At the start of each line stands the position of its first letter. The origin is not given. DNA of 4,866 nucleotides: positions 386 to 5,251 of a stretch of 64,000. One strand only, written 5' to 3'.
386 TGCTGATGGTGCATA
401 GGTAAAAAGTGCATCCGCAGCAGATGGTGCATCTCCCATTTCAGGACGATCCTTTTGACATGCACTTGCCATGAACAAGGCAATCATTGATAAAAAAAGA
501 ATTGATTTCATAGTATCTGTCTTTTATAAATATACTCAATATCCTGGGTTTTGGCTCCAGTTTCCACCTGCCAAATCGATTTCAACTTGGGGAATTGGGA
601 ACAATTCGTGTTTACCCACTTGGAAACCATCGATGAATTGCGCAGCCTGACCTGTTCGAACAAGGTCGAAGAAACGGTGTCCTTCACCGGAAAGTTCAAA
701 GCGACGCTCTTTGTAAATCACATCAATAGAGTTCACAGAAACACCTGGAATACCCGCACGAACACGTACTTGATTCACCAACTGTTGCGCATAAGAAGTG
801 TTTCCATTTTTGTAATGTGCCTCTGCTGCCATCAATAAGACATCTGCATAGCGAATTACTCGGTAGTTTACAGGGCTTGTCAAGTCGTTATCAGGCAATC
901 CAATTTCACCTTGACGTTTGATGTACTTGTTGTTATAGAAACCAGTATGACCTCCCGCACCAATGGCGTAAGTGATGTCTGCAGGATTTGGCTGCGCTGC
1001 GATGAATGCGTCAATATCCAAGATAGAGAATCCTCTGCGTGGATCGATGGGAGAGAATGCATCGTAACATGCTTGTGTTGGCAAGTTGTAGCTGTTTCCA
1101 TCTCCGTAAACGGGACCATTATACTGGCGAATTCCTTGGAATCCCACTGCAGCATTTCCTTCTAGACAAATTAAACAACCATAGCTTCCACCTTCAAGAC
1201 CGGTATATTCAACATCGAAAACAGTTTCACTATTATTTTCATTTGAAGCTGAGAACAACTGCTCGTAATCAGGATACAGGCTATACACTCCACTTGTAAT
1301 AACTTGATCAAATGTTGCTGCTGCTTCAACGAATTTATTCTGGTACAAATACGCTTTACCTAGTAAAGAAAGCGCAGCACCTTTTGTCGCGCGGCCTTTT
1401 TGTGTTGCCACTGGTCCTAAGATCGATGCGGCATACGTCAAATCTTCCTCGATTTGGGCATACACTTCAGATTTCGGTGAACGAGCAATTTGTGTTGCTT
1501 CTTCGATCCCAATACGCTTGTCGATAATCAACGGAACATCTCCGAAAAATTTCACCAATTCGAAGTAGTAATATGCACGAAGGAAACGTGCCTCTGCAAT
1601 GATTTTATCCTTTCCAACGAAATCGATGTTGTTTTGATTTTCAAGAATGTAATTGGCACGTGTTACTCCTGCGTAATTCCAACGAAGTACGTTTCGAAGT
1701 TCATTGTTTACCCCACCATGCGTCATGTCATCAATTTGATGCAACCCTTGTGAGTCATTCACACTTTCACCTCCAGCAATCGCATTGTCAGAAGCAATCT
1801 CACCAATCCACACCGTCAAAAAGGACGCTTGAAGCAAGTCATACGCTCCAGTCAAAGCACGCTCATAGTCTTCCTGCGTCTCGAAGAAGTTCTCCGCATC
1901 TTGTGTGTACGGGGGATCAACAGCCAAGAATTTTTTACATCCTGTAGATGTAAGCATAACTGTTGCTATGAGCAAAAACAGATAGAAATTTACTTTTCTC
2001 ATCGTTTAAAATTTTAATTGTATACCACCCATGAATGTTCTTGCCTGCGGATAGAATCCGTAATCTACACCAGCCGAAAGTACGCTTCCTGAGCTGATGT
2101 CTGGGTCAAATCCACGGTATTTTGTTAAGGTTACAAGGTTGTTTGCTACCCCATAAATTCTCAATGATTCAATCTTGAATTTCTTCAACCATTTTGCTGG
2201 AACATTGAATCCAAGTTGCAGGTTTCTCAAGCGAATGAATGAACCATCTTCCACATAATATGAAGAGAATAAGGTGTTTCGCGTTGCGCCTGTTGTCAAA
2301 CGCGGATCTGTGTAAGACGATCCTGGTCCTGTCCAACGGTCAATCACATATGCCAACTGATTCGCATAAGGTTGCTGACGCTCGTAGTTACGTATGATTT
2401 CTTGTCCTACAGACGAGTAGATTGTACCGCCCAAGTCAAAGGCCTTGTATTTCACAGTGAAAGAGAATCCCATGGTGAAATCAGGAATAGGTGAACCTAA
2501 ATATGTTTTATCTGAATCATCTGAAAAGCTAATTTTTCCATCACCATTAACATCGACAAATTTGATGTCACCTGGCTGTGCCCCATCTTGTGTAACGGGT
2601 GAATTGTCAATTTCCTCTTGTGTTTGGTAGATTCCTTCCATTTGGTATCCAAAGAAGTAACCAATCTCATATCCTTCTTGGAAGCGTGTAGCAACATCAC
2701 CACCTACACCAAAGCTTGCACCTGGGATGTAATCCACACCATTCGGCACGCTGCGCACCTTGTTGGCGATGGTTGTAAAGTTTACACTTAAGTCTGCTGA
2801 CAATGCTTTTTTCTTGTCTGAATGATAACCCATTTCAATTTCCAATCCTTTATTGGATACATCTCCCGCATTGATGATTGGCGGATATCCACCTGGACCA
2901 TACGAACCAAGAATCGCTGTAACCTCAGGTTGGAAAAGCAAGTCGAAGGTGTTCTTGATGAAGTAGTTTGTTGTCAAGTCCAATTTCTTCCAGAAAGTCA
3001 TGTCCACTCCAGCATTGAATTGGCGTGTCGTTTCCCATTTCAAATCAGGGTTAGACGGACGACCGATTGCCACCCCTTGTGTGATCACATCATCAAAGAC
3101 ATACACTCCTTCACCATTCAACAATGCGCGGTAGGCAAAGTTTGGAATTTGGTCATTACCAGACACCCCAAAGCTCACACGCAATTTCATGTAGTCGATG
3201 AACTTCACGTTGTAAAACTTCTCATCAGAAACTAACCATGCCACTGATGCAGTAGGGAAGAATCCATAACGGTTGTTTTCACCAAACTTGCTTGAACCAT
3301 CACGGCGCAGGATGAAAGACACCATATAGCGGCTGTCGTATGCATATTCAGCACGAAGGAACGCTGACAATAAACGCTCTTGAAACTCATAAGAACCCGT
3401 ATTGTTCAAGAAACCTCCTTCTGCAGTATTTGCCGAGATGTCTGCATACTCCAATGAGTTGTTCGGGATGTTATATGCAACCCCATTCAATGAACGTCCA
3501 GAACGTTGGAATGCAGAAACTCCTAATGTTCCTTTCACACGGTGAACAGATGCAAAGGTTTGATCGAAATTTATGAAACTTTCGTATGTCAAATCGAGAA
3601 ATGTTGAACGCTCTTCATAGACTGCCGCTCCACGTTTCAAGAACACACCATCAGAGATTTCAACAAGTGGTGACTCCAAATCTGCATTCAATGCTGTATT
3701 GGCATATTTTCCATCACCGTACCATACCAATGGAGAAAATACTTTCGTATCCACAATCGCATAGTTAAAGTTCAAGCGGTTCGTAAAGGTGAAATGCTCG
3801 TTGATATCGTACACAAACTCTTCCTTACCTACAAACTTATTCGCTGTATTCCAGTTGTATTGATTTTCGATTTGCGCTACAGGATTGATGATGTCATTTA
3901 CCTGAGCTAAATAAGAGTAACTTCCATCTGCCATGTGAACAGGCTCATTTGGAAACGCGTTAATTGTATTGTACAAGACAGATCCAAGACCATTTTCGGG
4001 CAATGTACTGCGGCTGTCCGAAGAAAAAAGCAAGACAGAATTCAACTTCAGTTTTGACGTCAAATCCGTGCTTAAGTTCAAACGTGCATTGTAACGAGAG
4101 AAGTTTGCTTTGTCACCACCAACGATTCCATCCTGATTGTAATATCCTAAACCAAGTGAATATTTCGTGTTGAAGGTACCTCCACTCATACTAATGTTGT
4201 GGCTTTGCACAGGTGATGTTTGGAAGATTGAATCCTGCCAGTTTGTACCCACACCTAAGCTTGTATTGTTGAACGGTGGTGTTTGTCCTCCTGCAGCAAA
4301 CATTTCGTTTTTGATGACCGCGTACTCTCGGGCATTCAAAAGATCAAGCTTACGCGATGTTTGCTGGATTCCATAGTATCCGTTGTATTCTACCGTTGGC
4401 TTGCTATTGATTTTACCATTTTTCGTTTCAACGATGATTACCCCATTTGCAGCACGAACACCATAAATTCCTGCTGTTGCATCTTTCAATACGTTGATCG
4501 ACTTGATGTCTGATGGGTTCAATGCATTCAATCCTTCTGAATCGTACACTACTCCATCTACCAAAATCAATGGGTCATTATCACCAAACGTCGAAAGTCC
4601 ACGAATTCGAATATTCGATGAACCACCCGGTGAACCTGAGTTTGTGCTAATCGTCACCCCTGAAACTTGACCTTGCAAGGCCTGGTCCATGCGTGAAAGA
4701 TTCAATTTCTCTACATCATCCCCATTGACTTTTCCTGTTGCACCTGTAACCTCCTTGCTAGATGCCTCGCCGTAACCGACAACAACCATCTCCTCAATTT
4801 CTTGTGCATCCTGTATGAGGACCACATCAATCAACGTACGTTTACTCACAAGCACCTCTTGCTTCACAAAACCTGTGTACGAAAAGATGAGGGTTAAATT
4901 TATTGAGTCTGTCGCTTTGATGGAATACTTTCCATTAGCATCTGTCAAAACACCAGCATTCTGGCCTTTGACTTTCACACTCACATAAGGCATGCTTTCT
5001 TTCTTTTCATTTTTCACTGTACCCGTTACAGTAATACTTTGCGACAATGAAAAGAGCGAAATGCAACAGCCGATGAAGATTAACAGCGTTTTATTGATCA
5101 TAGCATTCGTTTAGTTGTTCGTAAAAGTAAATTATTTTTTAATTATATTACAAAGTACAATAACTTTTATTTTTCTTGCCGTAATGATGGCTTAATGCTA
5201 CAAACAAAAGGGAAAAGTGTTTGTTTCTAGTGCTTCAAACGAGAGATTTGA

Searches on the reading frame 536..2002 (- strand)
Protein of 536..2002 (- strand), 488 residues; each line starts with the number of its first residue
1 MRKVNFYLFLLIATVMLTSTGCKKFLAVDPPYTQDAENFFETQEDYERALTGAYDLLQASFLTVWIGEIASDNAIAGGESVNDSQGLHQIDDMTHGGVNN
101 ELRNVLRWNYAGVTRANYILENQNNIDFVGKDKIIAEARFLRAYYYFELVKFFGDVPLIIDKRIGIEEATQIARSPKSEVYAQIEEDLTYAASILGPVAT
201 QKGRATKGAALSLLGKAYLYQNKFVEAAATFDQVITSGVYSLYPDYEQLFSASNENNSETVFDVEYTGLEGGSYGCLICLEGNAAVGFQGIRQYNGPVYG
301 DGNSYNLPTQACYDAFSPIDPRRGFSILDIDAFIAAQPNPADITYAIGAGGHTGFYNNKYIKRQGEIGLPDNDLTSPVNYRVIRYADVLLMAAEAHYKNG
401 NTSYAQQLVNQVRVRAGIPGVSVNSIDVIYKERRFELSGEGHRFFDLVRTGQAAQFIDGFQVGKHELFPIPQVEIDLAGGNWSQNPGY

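Call 52: search_protein_families(library=pfam, proteins=[window:536-2002:-], max_evalue=0.00001)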
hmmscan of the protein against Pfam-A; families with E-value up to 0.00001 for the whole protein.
window:536-2002:- (488 aa): 2 families
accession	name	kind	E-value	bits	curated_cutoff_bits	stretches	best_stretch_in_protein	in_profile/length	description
PF07980.17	SusD_RagB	-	2e-32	113.5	23.1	1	352-488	130-297/297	SusD family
PF14322.12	SusD-like_3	-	3.1e-22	80.2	27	1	24-219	1-191/191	Starch-binding associating with outer membrane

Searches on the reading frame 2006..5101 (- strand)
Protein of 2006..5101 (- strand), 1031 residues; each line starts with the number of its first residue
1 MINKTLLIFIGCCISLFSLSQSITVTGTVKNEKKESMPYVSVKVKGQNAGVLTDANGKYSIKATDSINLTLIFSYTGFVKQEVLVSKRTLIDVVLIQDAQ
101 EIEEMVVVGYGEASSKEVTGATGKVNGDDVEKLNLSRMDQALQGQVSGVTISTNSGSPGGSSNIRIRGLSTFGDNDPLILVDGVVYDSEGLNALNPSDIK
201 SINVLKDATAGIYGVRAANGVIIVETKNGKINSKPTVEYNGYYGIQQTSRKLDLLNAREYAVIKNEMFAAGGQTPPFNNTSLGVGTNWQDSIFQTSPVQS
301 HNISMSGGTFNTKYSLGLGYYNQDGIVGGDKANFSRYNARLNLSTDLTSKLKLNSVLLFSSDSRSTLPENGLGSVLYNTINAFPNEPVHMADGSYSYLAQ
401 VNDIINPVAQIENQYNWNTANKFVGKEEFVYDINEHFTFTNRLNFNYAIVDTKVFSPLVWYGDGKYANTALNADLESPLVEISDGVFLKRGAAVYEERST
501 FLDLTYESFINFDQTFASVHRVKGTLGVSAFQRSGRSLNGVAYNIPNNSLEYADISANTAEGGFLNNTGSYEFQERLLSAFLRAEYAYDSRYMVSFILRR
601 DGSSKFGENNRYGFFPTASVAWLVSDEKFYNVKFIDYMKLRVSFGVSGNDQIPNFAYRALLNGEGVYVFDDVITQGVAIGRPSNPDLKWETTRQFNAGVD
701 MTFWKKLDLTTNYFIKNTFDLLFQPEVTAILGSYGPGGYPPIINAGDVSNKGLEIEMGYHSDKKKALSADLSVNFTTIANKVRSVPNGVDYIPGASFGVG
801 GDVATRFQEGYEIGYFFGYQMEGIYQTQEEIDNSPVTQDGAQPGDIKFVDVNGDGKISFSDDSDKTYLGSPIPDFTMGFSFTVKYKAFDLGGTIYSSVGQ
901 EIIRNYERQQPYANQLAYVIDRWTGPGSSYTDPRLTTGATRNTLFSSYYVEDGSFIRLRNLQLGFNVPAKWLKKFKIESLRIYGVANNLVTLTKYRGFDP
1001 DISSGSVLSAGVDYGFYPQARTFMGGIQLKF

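Call 52: search_protein_families(library=pfam, proteins=[window:2006-5101:-], max_evalue=0.00001)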
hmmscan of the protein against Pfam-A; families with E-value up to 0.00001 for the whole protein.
window:2006-5101:- (1031 aa): 3 families
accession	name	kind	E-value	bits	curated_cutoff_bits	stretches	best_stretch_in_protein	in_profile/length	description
PF07715.20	Plug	-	3.5e-19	69.7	23.9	1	116-221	3-107/107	TonB-dependent Receptor Plug Domain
PF13715.12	CarbopepD_reg_2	-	8.6e-15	55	32.2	1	25-107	1-88/88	CarboxypepD_reg-like domain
PF13620.12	CarboxypepD_reg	-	3e-10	40.7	32.3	1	24-83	1-64/82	Carboxypeptidase regulatory-like domain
